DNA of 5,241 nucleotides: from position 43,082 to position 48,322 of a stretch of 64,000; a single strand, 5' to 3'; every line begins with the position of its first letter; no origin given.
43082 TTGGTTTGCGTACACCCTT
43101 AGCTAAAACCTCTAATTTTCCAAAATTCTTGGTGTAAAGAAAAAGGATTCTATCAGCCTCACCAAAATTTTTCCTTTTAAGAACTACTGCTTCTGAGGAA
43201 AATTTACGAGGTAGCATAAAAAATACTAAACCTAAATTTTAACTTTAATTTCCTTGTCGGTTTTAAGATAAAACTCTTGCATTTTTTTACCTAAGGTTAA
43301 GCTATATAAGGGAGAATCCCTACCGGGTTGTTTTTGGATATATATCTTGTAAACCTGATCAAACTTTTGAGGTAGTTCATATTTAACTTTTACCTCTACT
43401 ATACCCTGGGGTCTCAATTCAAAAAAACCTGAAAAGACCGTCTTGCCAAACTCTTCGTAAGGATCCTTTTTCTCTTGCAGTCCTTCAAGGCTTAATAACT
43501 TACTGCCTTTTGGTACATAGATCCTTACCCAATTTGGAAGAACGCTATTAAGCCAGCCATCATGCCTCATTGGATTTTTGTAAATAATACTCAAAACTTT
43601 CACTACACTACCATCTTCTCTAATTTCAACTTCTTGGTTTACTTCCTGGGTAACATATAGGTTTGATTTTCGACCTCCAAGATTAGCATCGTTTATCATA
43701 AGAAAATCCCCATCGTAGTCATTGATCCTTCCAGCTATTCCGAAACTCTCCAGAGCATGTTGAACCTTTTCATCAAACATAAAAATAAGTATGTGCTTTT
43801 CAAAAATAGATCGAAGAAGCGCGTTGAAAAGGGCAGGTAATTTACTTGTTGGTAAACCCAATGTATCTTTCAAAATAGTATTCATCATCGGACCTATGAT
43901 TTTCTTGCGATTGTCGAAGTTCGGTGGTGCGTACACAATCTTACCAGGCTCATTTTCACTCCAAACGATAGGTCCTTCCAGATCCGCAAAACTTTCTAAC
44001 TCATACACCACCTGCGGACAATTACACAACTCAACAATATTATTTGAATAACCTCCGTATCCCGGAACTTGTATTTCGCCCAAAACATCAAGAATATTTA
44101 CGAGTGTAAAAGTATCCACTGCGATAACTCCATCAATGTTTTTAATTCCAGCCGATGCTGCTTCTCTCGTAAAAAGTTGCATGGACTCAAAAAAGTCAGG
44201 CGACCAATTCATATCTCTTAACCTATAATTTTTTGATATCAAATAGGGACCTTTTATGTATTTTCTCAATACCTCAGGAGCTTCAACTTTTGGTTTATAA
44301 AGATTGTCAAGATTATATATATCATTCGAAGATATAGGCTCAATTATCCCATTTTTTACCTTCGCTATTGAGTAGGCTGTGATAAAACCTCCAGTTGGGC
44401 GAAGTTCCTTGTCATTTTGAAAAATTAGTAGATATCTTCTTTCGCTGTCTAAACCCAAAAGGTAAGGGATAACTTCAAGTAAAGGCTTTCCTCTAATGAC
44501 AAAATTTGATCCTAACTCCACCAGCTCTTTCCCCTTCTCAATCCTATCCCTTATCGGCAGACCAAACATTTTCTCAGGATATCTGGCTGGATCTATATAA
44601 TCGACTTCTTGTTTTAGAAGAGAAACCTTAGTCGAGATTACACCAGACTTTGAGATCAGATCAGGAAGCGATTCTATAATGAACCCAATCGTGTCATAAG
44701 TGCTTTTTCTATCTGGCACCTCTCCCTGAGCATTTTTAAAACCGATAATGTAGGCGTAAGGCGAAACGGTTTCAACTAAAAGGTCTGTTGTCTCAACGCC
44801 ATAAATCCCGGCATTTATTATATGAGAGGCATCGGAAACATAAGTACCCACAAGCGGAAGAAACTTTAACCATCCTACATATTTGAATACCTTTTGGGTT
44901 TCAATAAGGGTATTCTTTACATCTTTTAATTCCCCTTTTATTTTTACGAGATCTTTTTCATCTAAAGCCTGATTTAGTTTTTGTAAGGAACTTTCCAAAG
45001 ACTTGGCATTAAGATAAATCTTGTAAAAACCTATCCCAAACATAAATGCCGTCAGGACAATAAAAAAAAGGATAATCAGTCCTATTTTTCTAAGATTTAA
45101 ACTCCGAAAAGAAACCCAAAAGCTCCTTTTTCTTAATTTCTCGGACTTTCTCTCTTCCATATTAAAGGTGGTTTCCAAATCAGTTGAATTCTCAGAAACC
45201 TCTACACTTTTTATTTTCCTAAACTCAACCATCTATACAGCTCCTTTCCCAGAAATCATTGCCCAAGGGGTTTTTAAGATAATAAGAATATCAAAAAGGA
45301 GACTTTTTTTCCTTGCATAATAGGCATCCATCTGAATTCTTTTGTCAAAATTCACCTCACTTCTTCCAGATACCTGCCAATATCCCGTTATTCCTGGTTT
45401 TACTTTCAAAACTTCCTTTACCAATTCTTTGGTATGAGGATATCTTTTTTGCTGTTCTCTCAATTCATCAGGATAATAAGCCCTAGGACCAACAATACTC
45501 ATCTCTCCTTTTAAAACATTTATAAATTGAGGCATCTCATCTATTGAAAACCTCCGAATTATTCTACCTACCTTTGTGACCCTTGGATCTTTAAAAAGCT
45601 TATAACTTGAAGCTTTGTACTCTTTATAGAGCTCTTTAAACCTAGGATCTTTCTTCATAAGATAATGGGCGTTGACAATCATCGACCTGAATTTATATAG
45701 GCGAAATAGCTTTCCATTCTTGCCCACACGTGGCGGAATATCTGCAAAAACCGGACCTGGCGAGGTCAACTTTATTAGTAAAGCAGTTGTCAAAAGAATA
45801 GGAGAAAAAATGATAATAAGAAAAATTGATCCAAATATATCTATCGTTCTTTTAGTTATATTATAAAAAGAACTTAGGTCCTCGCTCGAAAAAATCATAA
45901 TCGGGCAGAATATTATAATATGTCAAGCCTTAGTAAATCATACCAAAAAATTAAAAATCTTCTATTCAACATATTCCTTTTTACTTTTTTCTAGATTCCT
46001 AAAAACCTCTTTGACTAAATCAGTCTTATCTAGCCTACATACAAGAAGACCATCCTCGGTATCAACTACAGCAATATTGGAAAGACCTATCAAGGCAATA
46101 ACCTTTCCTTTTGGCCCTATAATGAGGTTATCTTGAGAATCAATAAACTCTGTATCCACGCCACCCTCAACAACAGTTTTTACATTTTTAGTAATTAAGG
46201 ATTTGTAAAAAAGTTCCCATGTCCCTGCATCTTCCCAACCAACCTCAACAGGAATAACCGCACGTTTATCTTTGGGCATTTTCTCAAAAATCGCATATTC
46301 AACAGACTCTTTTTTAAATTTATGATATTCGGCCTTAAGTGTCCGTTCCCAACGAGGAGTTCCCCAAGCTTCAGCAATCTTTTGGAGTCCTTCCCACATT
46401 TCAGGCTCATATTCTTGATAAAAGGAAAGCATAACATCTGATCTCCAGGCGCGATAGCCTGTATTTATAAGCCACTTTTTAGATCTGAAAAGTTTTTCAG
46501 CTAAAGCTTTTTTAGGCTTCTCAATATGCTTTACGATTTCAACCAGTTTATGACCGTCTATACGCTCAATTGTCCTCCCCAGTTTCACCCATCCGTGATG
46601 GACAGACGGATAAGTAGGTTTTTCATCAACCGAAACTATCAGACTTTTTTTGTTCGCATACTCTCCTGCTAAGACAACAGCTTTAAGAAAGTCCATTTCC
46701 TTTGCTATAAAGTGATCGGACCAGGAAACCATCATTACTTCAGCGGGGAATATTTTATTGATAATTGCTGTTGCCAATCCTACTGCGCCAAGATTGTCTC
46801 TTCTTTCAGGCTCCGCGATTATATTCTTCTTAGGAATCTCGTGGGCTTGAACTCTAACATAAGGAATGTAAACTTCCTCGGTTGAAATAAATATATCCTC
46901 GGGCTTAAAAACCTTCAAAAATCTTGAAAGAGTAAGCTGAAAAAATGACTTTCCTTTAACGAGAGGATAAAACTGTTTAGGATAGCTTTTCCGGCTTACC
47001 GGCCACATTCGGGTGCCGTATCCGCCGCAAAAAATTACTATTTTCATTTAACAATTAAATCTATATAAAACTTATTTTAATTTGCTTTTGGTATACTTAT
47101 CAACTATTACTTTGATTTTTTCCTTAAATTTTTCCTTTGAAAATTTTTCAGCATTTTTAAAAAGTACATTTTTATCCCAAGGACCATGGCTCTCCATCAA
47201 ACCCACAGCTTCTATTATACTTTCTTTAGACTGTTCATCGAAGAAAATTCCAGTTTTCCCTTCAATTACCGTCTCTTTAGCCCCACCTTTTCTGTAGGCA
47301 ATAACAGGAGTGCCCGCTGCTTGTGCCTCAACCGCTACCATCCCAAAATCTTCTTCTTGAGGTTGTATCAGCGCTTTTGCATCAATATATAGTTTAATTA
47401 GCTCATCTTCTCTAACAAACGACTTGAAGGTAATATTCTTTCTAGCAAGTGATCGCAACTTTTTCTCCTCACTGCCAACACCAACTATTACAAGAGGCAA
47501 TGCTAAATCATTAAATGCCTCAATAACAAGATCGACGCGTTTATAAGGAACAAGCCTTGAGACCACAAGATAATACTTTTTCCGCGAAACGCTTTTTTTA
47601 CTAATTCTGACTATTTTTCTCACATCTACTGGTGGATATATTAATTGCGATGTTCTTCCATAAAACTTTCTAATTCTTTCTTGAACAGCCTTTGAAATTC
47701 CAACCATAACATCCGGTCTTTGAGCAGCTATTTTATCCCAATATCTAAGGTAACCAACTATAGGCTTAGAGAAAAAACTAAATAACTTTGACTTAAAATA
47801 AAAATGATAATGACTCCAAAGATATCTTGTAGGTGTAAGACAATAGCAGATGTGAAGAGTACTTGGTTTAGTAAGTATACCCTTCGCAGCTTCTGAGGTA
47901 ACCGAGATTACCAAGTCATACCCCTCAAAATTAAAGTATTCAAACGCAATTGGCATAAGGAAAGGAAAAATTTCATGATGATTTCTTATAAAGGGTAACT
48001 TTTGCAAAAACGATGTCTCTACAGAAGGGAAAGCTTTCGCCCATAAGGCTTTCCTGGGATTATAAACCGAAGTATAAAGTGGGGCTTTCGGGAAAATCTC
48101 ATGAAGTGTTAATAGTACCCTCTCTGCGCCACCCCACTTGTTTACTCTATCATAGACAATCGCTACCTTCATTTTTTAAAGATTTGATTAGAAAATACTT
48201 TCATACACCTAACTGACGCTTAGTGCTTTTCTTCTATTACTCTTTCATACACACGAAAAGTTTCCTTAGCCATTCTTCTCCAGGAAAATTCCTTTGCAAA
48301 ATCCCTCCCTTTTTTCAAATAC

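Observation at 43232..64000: A 21-kb co-directional surface-glycan factory with a polyprenol-P priming enzyme, Wzy_C ligase and three GT-C enzymes, plus a satellite locus at 1..6185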

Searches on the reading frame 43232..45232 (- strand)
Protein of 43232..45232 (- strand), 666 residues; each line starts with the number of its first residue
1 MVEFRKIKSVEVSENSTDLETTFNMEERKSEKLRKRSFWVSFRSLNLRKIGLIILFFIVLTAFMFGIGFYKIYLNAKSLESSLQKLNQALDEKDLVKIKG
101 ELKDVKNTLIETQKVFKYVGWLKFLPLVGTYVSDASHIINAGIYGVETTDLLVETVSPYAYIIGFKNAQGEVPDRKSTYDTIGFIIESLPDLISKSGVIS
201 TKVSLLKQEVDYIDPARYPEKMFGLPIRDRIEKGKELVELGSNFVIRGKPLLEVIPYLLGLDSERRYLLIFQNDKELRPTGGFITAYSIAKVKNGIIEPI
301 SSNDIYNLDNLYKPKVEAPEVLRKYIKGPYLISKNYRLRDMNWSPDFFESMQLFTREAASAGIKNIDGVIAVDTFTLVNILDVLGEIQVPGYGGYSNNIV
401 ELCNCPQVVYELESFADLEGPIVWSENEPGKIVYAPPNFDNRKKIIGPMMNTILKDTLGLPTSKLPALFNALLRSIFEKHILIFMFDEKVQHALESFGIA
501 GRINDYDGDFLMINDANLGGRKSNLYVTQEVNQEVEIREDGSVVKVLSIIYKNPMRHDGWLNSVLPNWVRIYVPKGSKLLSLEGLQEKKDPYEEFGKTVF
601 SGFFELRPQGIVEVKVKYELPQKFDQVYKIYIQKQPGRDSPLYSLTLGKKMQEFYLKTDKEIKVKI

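Call 6: search_protein_families(library=pfam, proteins=[window:43232-45232:-], max_evalue=0.01)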
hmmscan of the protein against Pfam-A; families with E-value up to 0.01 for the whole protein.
window:43232-45232:- (666 aa): 1 family
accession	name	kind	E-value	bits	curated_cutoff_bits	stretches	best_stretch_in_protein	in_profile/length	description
PF13196.11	DUF4012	-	5.6e-22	79.2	28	1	263-400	2-136/144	Protein of unknown function (DUF4012)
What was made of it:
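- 43232..45232 (-): DUF4012 protein (666 aa) with an N-terminal TM anchor and a large extracytoplasmic part. A conserved partner of the PGT; function unknown. PF13196 5.6e-22 (call 6).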

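Call 21: search_protein_families(library=ncbifam, proteins=[window:43232-45232:-], max_evalue=0.01)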
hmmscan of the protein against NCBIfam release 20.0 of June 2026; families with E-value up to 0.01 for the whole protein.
window:43232-45232:- (666 aa): 0 families

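Call 69: find_related_loci(query=window:43232-45232:-, collection=metagenome_contigs, flank=10000)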
Query window:43232-45232:- (666 aa) in metagenome_contigs; peptide patterns used: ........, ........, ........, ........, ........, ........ (x = any residue, [..] = any of these).
250 stretches matched a pattern; 207 encode a relative of the query (tblastn E <= 1e-3); the best 80 are kept; 80 distinct loci.
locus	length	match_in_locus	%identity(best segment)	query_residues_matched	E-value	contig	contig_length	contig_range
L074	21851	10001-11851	66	46-661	0e+0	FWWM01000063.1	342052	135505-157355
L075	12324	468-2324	60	47-666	0e+0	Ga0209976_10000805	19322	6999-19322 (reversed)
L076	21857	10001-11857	58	48-665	0e+0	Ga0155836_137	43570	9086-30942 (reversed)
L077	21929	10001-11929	58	27-666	0e+0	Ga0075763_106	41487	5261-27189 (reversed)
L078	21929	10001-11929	58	27-666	0e+0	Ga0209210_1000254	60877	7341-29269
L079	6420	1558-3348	59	69-663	0e+0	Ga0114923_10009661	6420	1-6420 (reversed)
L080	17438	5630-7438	59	66-666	0e+0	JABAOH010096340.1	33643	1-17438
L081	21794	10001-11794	59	70-666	0e+0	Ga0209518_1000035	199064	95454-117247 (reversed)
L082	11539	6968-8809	58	58-666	0e+0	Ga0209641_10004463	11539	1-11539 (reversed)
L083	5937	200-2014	58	66-666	0e+0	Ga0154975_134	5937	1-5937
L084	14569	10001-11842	58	58-666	0e+0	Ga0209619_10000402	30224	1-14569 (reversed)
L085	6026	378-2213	56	51-666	0e+0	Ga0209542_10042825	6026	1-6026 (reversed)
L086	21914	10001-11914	54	24-666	0e+0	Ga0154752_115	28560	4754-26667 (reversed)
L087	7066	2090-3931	56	50-666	0e+0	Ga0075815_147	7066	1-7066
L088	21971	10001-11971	57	11-666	0e+0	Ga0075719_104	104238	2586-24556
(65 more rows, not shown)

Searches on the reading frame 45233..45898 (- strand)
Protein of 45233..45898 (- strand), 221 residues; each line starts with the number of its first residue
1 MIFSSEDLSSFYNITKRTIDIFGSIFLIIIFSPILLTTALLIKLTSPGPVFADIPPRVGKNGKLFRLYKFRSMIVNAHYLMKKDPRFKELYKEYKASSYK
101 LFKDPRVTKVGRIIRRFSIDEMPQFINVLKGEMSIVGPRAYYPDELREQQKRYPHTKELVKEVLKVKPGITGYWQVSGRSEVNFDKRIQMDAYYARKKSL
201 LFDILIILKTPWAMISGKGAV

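Call 6: search_protein_families(library=pfam, proteins=[window:45233-45898:-], max_evalue=0.01)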
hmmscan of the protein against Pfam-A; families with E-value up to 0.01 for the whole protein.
window:45233-45898:- (221 aa): 1 family
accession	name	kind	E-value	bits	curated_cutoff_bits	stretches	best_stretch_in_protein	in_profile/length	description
PF02397.22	Bac_transf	-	6.5e-60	202.2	27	1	16-215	1-178/179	Bacterial sugar transferase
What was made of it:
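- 45233..45898 (-): Small single-TM polyprenyl-phosphate glycosyl-1-phosphate transferase (PGT, 221 aa). Bac_transf 6.5e-60 (call 6).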

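Call 21: search_protein_families(library=ncbifam, proteins=[window:45233-45898:-], max_evalue=0.01)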
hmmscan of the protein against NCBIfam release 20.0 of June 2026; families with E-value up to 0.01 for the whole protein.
window:45233-45898:- (221 aa): 10 families
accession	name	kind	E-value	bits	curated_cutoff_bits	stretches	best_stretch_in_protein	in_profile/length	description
TIGR03025.1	EPS_sugtrans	subfamily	5.7e-77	259.8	295.55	1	5-220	247-444/445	exopolysaccharide biosynthesis polyprenyl glycosylphosphotransferase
TIGR03022.1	WbaP_sugtrans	subfamily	1.3e-70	238.9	403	1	13-220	256-455/456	undecaprenyl-phosphate galactose phosphotransferase WbaP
NF052601.1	undeca_RfbP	equivalog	2.4e-63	213.6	330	1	13-215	42-236/244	undecaprenyl-phosphate galactose phosphotransferase family protein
TIGR03023.1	WcaJ_sugtrans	equivalog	1e-61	209.7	410.75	1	7-220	254-452/453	undecaprenyl-phosphate glucose phosphotransferase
NF041877.1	EPS_EpsZ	equivalog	1.5e-53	182.1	800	1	14-220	264-458/459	exopolysaccharide biosynthesis polyisoprenyl-phosphate hexose-1-phosphate transferase EpsZ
NF011751.0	PRK15204.1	equivalog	7.6e-47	160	907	1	14-220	278-475/476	undecaprenyl-phosphate galactose phosphotransferase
TIGR03013.1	EpsB_2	subfamily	2.1e-46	159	393.35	1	3-220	241-442/443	TIGR03013 family XrtA/PEP-CTERM system glycosyltransferase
NF007518.0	PRK10124.1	equivalog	3.5e-38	131.5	684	1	7-210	265-453/464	undecaprenyl-phosphate glucose phosphotransferase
NF050817.1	PolSacchBiosHfsE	equivalog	2.6e-29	102.3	750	1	13-212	269-457/467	polysaccharide biosynthesis protein HfsE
NF045514.1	glycotran_HepC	equivalog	3.5e-27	95.1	140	1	9-140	110-211/220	heterocyst development glycosyltransferase HepC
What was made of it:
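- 45233..45898 (-): It matches the C-terminal catalytic part of the EPS_sugtrans, WbaP and WcaJ models (call 21).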

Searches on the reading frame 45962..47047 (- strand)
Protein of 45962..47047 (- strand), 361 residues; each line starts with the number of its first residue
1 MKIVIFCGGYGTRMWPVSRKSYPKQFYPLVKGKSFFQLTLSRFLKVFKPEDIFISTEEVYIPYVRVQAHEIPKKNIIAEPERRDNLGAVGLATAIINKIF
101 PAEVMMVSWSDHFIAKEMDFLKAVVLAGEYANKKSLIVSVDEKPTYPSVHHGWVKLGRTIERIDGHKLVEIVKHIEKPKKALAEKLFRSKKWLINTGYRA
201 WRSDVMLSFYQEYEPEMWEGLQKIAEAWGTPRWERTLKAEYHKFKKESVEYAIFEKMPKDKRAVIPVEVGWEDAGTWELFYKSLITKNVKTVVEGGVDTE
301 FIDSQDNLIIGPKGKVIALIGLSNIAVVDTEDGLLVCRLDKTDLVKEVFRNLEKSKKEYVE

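Call 6: search_protein_families(library=pfam, proteins=[window:45962-47047:-], max_evalue=0.01)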
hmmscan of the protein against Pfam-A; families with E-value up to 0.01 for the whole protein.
window:45962-47047:- (361 aa): 3 families
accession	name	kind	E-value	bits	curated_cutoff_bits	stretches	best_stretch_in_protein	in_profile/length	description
PF00483.29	NTP_transferase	-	1.7e-22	80.7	21.2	1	3-282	2-237/245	Nucleotidyl transferase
PF22640.1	ManC_GMP_beta-helix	-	6.1e-12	45.7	27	1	302-352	6-55/55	MannoseP isomerase/GMP-like beta-helix domain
PF12804.13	NTP_transf_3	-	0.0023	18.6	27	1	4-62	2-49/160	MobA-like NTP transferase domain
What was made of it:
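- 45962..47047 (-): ManC-like NDP-hexose pyrophosphorylase (361 aa; guanylyltransferase domain plus beta-helix, no isomerase domain). NTP_transferase and ManC_GMP_beta-helix (call 6).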

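Call 21: search_protein_families(library=ncbifam, proteins=[window:45962-47047:-], max_evalue=0.01)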
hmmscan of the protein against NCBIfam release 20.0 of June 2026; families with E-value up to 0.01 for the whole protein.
window:45962-47047:- (361 aa): 5 families
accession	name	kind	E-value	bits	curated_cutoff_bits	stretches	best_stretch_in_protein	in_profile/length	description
TIGR01479.1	GMP_PMI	equivalog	8.5e-61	206.2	372.95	1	3-357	3-350/467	mannose-1-phosphate guanylyltransferase/mannose-6-phosphate isomerase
NF012004.0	PRK15460.1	equivalog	4.1e-34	118.1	859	1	4-352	9-355/478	mannose-1-phosphate guanyltransferase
TIGR01099.1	galU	equivalog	6.6e-05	22.6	326.8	0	1-34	2-33/261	UTP--glucose-1-phosphate uridylyltransferase GalU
NF001183.0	PRK00155.1-3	subfamily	8e-05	22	166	1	5-66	6-63/237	D-ribitol-5-phosphate cytidylyltransferase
TIGR03992.1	Arch_glmU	subfamily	0.0013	17.7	292.1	1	1-69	1-69/393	bifunctional sugar-1-phosphate nucleotidylyltransferase/acetyltransferase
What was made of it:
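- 45962..47047 (-): TIGR01479 8.5e-61 over model positions 3-350 of 467, below cutoff (call 21).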

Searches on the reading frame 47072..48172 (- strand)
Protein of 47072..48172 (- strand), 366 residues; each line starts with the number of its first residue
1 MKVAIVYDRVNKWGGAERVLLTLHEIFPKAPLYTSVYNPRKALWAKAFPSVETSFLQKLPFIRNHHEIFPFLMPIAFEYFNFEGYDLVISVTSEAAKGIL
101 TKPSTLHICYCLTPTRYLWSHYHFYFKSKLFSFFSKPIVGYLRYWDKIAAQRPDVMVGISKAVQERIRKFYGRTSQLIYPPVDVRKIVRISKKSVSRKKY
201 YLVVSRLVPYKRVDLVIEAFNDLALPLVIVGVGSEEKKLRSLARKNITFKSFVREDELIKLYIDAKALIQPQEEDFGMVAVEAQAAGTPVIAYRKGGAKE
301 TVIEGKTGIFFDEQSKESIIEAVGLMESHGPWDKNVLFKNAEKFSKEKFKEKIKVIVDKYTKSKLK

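Call 6: search_protein_families(library=pfam, proteins=[window:47072-48172:-], max_evalue=0.01)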
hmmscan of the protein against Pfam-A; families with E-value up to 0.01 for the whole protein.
window:47072-48172:- (366 aa): 5 families
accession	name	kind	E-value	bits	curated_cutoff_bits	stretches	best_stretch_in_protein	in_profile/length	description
PF00534.26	Glycos_transf_1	-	1.2e-30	106.7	26.4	1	191-330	8-159/172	Glycosyl transferases group 1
PF13692.12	Glyco_trans_1_4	-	7.4e-22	78.6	27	1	199-323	2-136/142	Glycosyl transferases group 1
PF20706.3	GT4-conflict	-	3.3e-08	33.3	26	1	151-324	145-338/385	Family 4 Glycosyltransferase in conflict systems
PF13439.12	Glyco_transf_4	-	5.9e-06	26.8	28.5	1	13-185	1-169/170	Glycosyltransferase Family 4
PF13524.12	Glyco_trans_1_2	-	0.0051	17.2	25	1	218-324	7-109/144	Glycosyl transferase-like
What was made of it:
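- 47072..48172 (-): GT4a (366 aa). Pfam Glycos_transf_1 1.2e-30 (call 6).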

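Call 93: search_protein_families(library=ncbifam, proteins=[window:47072-48172:-], max_evalue=0.00001)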
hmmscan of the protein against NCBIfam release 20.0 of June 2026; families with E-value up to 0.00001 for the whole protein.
window:47072-48172:- (366 aa): 16 families
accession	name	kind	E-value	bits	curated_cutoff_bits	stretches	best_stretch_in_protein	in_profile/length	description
TIGR03449.1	mycothiol_MshA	equivalog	5.1e-16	58.6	462.5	1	197-352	219-392/406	D-inositol-3-phosphate glycosyltransferase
TIGR03999.1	thiol_BshA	equivalog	3.8e-13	49.1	273.7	1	176-361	170-367/375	N-acetyl-alpha-D-glucosaminyl L-malate synthase BshA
NF053787.1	GlcN_PG_synth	equivalog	1.5e-11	43.8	480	1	197-342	196-336/361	N-acetylglucosaminyl phosphatidylglycerol synthase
TIGR04047.1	MSMEG_0565_glyc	hypoth_equivalog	1.4e-10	40.8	259.85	0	247-323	259-335/373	MSMEG_0565 family glycosyltransferase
NF001901.0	PRK00654.1-5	equivalog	4.6e-10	38.6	649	1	194-323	312-450/502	glycogen synthase GlgA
TIGR02149.1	glgA_Coryne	subfamily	5.8e-10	38.8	302.4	1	182-315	187-335/391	glycogen synthase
NF012028.0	PRK15484.1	subfamily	6.1e-10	38.7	618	1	199-347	194-360/380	lipopolysaccharide N-acetylglucosaminyltransferase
TIGR02095.1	glgA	subfamily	2.9e-09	36.1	328.45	1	200-323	296-435/477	glycogen/starch synthase, ADP-glucose type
TIGR04157.1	glyco_rSAM_CFB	subfamily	5.3e-09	35.6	400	1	150-311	167-348/406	TIGR04157 family glycosyltransferase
NF047880.1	glyco_SdgA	exception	1.1e-07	30.9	800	1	190-352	308-482/488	serine-aspartate repeat adhesin O-glycosyltransferase SdgA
NF038255.1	exopoly_VpsD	equivalog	1.7e-07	30.4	300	1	148-324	152-345/381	VpsD family glycosyltransferase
NF046085.1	XrtY_assoc_Gly1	equivalog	5.2e-07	28.8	400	1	191-361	200-378/387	XrtY-associated glycosyltransferase XYAG1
NF047881.1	glyco_SdgB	exception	6.3e-07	28.4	800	1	185-352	307-488/496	serine-aspartate repeat adhesin O-glycosyltransferase SdgB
TIGR04063.1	stp3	hypoth_equivalog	9.9e-07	28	442.05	1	210-349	225-379/397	TIGR04063 family PEP-CTERM/XrtA system glycosyltransferase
TIGR03088.1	stp2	hypoth_equivalog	1.4e-06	27.6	409.05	1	185-350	181-358/374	TIGR03088 family PEP-CTERM/XrtA system glycosyltransferase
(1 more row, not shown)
